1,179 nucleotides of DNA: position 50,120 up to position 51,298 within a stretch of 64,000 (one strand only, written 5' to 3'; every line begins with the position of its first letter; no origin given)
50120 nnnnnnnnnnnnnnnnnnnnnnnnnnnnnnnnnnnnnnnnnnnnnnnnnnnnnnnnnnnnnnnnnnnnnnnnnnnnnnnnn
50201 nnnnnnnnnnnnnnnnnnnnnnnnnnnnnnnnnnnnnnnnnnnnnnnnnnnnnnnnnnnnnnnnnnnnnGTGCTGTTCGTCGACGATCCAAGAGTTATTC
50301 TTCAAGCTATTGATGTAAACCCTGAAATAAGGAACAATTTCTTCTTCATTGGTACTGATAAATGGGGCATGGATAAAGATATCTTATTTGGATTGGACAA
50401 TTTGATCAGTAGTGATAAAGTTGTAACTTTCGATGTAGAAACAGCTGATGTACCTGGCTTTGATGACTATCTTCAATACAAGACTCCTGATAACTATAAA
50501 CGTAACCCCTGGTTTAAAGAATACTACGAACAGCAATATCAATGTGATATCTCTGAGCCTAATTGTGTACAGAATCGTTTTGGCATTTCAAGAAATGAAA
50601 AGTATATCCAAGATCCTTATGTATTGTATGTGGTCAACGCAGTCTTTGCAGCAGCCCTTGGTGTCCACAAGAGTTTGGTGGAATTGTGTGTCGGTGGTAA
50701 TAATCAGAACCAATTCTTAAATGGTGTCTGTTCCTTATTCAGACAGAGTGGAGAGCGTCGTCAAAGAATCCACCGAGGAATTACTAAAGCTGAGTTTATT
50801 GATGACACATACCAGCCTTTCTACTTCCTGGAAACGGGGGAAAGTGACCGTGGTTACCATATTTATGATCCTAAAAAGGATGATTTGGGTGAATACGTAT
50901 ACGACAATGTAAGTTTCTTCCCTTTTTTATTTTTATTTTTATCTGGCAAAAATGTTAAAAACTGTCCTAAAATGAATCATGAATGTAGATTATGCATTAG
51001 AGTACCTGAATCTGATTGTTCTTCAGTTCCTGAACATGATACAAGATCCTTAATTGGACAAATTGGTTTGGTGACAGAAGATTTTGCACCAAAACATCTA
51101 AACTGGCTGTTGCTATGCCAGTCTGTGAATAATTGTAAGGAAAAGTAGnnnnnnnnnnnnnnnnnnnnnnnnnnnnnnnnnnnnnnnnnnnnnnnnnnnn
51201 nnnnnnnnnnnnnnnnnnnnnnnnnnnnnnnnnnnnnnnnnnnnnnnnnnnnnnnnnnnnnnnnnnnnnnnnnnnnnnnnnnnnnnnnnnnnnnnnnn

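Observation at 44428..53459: Cys-rich domain replaced by minimal C-x(3-5)-C-x2-C linkers between VFT modules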

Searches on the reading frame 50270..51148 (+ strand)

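Call 6: search_protein_families(library=pfam, proteins=[window:50270-51148:+], max_evalue=0.01)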
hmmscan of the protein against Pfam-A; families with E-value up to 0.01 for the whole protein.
window:50270-51148:+ (292 aa): 1 family
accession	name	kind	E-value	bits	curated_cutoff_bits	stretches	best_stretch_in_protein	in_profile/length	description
PF01094.35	ANF_receptor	-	0.0087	15.6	25.4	0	10-147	193-298/353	Receptor family ligand binding region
